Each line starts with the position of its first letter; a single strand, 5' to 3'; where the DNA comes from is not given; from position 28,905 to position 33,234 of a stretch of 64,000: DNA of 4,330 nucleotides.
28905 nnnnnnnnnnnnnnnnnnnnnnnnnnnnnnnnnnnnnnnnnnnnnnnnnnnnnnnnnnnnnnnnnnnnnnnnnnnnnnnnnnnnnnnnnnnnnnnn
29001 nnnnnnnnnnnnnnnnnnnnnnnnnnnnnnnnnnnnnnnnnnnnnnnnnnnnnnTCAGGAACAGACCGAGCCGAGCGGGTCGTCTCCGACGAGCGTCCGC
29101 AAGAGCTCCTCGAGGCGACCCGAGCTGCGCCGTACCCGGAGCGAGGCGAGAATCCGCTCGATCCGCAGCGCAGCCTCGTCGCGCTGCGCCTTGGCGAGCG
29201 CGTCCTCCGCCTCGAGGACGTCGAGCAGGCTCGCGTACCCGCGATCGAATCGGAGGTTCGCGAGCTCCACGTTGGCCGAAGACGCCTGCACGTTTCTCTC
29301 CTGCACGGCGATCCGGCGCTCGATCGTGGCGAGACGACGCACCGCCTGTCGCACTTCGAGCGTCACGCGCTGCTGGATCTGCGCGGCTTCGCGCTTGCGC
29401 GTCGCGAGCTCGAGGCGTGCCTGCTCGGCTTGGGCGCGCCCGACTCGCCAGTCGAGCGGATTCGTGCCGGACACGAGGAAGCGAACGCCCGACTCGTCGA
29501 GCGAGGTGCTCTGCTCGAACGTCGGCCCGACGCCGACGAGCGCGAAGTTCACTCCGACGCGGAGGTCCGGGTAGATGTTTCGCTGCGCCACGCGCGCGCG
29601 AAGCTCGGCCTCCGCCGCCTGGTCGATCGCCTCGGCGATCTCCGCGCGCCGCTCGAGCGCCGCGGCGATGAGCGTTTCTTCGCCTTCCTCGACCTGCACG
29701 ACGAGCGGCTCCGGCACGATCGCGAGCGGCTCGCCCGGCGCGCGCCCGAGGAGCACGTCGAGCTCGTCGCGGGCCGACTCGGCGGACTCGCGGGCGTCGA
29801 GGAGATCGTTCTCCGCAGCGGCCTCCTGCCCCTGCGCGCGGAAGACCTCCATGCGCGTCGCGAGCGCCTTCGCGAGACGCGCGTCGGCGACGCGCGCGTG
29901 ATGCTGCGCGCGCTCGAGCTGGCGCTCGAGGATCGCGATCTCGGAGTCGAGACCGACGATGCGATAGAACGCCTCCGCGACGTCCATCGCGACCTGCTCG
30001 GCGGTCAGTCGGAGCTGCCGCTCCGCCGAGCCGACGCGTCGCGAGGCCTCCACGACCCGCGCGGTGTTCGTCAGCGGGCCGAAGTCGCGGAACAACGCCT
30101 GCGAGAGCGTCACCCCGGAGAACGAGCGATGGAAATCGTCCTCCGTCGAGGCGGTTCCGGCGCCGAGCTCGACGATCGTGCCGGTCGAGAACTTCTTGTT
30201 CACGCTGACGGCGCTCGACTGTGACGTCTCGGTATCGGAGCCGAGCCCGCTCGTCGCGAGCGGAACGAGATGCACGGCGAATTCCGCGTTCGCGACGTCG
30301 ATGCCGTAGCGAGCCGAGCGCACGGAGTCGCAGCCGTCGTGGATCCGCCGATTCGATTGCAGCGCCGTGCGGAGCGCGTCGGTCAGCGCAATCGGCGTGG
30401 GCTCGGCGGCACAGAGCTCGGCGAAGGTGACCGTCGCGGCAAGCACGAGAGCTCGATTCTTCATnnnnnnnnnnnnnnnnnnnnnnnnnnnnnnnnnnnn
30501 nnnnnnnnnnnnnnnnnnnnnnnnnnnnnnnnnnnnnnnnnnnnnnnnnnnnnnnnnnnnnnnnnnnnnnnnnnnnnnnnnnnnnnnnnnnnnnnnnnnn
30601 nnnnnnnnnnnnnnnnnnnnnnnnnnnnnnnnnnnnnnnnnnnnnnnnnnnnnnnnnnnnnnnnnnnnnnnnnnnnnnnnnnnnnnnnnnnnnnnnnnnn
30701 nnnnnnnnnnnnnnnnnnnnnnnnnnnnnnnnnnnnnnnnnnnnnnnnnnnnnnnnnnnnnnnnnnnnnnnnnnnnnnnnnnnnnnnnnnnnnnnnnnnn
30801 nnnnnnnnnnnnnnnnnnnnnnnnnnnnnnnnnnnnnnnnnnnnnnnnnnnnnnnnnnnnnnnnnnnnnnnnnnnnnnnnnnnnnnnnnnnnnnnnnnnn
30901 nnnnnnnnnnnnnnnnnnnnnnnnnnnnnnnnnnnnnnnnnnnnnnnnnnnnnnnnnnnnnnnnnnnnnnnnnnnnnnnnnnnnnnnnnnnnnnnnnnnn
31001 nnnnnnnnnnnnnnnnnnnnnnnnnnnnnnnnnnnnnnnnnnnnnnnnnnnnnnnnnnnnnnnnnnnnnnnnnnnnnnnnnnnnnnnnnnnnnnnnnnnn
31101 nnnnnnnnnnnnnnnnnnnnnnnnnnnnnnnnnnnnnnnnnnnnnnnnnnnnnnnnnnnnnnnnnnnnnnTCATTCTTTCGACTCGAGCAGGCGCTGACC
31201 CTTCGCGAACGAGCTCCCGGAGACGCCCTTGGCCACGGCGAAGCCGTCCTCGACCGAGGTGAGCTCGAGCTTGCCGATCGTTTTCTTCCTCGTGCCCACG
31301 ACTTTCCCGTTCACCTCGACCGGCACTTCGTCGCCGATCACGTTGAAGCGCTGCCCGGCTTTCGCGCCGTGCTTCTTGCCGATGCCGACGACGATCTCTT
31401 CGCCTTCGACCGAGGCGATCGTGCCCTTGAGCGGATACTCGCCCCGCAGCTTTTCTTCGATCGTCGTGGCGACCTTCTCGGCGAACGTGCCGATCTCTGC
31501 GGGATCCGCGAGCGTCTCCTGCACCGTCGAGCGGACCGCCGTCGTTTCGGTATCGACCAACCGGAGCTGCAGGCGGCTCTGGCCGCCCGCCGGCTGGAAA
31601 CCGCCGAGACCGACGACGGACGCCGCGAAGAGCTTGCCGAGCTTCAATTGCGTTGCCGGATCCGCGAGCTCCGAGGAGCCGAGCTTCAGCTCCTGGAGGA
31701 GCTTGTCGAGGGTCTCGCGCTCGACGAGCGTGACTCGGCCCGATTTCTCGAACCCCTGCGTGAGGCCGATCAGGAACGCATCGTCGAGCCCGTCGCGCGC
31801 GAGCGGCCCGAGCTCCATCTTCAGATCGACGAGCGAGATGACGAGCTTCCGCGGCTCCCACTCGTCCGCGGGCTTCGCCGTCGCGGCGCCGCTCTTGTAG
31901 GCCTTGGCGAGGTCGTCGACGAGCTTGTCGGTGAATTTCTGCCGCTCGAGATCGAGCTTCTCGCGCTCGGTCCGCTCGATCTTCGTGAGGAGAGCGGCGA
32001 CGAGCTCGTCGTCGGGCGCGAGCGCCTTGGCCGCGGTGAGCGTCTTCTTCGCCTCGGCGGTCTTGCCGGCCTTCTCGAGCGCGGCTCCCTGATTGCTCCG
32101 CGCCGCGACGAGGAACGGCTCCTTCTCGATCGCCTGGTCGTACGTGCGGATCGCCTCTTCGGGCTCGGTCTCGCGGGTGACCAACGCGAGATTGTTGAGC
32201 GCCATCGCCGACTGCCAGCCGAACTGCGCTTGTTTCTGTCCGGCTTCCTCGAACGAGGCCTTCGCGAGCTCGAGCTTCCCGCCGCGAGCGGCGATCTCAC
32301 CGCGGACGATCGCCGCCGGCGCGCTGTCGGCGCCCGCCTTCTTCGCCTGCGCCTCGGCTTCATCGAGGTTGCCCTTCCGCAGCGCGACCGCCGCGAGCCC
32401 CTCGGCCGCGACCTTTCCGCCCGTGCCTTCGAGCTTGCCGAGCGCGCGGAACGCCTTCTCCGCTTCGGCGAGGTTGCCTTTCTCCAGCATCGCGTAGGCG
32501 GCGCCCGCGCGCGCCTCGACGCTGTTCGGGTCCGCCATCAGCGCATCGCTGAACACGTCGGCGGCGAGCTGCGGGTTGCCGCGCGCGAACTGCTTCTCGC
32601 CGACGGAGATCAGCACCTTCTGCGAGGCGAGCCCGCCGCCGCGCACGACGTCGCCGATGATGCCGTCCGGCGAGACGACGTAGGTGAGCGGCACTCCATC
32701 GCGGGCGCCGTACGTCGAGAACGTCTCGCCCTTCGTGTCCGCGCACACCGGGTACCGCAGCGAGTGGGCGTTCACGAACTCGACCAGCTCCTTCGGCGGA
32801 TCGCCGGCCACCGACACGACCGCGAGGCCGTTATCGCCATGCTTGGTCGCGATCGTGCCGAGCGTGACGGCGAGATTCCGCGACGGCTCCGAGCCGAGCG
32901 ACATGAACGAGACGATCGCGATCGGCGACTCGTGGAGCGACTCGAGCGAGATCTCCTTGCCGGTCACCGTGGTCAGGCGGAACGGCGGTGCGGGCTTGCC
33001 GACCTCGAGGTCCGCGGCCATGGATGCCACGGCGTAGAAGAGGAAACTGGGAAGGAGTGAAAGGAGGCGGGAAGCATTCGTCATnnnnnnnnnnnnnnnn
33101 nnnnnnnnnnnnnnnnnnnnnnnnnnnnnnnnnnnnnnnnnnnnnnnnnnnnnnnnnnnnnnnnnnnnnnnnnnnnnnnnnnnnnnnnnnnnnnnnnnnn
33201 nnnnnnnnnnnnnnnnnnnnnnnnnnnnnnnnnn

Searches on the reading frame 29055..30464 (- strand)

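Call 89: search_protein_families(library=pfam, proteins=[window:29055-30464:-], max_evalue=0.00001)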
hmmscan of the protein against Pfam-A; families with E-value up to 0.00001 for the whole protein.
window:29055-30464:- (469 aa): 1 family
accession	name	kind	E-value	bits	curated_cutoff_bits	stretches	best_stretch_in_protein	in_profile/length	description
PF02321.23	OEP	-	1.2e-31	110.5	22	2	263-449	2-187/187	Outer membrane efflux protein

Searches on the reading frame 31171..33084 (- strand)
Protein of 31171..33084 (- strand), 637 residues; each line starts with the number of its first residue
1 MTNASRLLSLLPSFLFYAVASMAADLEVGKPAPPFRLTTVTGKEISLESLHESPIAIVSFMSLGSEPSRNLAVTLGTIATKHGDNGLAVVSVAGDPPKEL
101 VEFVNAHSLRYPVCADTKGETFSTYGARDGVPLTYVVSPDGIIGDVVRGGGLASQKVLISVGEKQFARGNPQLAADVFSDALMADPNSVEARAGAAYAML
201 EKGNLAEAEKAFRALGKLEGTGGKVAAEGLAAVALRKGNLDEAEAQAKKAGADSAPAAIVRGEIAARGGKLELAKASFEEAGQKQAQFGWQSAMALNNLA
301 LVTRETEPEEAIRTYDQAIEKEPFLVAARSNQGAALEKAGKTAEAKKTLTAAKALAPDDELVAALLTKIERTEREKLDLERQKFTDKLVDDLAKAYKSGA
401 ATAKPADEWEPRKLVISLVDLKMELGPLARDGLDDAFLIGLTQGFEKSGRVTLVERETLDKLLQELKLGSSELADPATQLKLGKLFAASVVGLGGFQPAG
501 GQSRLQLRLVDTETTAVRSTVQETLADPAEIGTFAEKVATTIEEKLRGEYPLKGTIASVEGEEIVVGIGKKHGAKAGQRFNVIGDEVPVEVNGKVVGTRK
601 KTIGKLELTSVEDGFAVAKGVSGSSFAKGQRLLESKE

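Call 89: search_protein_families(library=pfam, proteins=[window:31171-33084:-], max_evalue=0.00001)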
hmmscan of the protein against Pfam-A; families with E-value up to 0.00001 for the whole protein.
window:31171-33084:- (637 aa): 6 families
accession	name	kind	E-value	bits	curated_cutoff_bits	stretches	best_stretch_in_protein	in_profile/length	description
PF00578.27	AhpC-TSA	-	7e-15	55.5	26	1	28-143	1-121/124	AhpC/TSA family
PF14559.12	TPR_19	-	5e-13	49.6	25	2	166-216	2-52/68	Tetratricopeptide repeat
PF07719.23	TPR_2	-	3e-10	39.8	27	0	328-359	3-34/34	Tetratricopeptide repeat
PF13432.12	TPR_16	-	1.2e-08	35.7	32.7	0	166-215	8-57/65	Tetratricopeptide repeat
PF08534.16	Redoxin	-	8.4e-08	32.6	26.6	1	28-143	2-128/148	Redoxin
PF13431.12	TPR_17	-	3.8e-07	30.3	24.4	0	315-346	2-33/34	Tetratricopeptide repeat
